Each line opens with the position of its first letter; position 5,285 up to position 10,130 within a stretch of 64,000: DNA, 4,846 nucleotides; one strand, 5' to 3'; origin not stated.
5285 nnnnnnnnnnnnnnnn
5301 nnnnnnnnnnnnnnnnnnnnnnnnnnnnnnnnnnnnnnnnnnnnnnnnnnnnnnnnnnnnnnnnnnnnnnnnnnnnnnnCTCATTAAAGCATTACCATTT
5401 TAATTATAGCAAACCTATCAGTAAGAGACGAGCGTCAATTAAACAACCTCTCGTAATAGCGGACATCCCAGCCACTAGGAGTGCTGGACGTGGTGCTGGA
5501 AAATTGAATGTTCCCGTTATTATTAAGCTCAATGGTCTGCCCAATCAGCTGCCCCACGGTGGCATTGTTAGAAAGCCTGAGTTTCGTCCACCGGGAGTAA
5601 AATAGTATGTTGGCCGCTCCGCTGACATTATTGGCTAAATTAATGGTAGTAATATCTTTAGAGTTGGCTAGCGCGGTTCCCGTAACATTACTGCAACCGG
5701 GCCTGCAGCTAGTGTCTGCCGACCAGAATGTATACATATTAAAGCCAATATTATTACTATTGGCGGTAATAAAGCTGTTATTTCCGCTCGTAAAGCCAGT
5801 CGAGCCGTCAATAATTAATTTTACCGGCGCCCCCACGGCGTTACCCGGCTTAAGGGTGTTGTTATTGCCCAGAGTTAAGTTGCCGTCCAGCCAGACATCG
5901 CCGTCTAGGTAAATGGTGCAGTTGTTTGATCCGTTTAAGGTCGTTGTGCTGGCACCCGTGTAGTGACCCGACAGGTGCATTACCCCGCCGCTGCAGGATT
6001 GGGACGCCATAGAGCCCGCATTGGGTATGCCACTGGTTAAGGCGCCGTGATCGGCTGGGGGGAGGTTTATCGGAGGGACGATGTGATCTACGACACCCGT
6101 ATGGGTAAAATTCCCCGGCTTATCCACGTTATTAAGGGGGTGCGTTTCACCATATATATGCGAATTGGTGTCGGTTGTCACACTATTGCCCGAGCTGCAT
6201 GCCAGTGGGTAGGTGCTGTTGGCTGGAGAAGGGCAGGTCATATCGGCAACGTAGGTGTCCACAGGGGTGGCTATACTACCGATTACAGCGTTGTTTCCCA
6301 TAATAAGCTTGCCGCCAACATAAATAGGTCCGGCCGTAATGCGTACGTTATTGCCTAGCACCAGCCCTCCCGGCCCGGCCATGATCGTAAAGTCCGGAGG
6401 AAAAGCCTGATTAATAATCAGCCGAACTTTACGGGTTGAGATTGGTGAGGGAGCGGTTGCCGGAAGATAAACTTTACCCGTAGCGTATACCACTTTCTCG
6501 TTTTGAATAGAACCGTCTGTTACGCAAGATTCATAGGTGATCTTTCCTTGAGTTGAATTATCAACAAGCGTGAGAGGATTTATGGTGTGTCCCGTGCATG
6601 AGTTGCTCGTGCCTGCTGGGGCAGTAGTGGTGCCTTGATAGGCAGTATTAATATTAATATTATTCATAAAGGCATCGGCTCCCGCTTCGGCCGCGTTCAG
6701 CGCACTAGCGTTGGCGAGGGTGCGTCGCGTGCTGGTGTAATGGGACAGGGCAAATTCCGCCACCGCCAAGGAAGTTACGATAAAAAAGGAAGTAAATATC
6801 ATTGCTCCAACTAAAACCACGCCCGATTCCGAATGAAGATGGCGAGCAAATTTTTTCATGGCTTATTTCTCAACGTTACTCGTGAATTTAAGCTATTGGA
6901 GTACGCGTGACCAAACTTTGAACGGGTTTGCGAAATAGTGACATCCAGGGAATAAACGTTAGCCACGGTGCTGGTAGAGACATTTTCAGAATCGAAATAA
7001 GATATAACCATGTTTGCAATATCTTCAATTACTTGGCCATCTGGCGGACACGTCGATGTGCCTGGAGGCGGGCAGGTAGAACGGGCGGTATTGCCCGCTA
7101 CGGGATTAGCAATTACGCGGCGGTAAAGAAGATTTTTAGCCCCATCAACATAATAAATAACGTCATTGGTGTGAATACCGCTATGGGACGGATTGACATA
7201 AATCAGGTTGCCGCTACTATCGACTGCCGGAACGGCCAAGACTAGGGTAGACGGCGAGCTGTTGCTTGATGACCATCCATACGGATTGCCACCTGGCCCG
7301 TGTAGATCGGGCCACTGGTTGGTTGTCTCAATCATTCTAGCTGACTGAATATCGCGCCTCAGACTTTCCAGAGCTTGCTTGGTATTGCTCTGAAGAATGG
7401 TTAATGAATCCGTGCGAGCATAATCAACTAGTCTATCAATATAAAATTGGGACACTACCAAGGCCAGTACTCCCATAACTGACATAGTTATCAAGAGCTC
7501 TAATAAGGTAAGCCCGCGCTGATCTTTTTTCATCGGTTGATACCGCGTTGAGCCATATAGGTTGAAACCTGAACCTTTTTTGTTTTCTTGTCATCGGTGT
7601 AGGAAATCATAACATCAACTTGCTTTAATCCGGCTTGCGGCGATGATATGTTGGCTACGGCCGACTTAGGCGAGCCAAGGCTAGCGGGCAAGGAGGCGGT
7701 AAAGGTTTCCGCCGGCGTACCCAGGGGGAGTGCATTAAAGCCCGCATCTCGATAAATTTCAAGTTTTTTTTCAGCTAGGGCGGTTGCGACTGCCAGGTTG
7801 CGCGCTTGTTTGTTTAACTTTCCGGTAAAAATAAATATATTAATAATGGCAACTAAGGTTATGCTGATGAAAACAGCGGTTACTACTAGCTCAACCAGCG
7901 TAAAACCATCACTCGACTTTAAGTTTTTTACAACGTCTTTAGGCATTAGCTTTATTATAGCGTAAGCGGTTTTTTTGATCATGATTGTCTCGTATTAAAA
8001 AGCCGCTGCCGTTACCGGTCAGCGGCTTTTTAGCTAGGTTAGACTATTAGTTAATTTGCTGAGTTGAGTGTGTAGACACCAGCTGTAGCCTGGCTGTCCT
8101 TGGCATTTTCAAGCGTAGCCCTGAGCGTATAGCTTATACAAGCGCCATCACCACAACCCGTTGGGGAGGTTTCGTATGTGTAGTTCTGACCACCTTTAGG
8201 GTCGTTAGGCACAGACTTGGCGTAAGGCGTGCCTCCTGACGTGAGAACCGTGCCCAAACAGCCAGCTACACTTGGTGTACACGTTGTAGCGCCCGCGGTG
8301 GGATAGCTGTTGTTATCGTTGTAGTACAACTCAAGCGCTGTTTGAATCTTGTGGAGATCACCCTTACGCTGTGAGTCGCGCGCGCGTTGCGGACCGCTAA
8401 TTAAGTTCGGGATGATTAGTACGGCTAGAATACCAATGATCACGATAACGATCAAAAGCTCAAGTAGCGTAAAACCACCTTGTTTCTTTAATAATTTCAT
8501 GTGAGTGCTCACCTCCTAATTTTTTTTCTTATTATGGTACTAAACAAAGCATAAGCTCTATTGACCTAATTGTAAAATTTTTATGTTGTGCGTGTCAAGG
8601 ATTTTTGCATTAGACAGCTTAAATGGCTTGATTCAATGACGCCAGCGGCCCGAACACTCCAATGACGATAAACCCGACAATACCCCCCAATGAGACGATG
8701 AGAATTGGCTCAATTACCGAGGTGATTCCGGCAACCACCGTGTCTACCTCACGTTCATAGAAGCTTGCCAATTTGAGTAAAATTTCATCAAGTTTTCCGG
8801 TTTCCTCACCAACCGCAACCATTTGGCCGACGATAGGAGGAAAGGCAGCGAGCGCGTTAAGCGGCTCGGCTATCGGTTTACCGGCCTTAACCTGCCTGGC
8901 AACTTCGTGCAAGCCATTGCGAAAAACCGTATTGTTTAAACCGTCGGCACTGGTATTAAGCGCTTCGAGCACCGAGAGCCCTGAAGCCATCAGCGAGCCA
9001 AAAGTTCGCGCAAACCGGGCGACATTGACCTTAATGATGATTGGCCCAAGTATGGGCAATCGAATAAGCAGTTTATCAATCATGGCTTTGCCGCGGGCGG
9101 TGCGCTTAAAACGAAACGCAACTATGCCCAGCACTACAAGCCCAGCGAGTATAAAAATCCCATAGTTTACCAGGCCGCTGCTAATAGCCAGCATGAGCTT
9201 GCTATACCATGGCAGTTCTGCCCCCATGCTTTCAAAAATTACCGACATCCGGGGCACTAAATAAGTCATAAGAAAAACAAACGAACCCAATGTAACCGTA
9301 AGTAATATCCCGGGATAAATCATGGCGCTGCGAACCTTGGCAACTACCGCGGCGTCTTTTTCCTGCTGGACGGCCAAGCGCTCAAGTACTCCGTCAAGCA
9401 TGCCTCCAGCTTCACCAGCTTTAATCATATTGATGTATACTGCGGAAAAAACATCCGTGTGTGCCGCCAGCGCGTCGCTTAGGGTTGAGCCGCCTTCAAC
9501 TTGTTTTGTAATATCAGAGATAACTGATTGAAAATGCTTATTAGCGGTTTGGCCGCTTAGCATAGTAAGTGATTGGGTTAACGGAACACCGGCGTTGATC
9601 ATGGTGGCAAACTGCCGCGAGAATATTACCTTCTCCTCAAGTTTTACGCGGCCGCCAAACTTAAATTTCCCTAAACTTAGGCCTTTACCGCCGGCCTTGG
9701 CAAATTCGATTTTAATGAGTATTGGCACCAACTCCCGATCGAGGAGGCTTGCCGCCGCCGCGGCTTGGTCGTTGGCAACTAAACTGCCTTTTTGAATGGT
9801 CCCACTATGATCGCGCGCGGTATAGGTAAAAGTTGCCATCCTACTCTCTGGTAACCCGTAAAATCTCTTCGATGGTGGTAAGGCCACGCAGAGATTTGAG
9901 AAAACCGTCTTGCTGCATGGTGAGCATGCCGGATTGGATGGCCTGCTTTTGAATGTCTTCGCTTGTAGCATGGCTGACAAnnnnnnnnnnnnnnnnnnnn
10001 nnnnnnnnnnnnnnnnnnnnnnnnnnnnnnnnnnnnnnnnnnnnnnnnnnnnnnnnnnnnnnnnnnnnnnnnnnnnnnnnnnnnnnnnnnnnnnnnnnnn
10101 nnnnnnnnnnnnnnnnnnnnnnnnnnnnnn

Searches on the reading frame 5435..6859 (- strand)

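Call 6: search_protein_families(library=pfam, proteins=[window:5435-6859:-], max_evalue=0.01)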
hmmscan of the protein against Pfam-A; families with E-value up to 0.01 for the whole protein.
window:5435-6859:- (474 aa): 1 family
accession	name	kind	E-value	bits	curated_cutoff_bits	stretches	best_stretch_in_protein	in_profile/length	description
PF23981.1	DUF7305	-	0.0012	19.3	27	1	285-455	40-180/185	Domain of unknown function (DUF7305)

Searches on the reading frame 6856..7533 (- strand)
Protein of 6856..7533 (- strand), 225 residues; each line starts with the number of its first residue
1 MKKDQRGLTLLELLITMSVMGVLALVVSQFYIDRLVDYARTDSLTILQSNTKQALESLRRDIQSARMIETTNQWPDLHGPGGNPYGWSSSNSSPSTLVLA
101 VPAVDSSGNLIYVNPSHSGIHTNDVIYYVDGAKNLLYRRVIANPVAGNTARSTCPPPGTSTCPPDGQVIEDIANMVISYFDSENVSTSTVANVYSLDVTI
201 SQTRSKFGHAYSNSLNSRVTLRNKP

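Call 6: search_protein_families(library=pfam, proteins=[window:6856-7533:-], max_evalue=0.01)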
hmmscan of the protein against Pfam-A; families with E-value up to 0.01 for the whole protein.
window:6856-7533:- (225 aa): 1 family
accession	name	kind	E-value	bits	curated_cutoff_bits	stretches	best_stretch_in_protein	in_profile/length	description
PF07963.17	N_methyl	-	1.4e-07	31.2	21.2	1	3-27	2-26/27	Prokaryotic N-terminal methylation motif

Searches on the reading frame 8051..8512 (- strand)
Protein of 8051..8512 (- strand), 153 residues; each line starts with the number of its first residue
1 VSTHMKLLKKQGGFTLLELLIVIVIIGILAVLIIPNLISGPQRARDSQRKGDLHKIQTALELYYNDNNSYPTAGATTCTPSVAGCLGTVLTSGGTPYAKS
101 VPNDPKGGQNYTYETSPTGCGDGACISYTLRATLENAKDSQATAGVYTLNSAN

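Call 6: search_protein_families(library=pfam, proteins=[window:8051-8512:-], max_evalue=0.01)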
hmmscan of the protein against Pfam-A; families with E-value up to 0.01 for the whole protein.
window:8051-8512:- (153 aa): 3 families
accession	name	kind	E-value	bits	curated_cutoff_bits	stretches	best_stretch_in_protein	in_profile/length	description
PF07963.17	N_methyl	-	1.8e-08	34.1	21.2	1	9-33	2-26/27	Prokaryotic N-terminal methylation motif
PF08334.16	T2SSG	-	3.7e-06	27.4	21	1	37-116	2-79/108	Type II secretion system (T2SS), protein G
PF16732.10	ComP_DUS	-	8.2e-05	23.8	27.3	1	42-125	8-83/87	Type IV minor pilin ComP, DNA uptake sequence receptor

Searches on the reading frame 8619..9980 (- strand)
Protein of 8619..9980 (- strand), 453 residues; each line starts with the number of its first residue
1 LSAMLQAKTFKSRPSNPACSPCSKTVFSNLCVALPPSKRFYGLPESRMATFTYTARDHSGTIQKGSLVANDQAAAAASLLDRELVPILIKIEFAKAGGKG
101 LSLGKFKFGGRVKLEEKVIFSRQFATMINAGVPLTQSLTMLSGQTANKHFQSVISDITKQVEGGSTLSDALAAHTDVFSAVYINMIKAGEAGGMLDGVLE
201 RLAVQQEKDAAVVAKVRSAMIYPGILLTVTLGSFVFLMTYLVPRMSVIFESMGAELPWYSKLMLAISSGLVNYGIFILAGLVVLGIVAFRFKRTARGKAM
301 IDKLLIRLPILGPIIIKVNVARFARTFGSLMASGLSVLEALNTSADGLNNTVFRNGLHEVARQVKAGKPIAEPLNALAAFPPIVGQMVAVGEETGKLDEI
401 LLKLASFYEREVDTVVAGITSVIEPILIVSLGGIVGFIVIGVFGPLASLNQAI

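Call 6: search_protein_families(library=pfam, proteins=[window:8619-9980:-], max_evalue=0.01)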
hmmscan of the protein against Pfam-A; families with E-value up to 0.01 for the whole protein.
window:8619-9980:- (453 aa): 1 family
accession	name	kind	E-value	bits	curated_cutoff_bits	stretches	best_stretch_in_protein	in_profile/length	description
PF00482.28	T2SSF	-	5.1e-56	188.5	25.2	2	120-243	1-125/125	Type II secretion system (T2SS), protein F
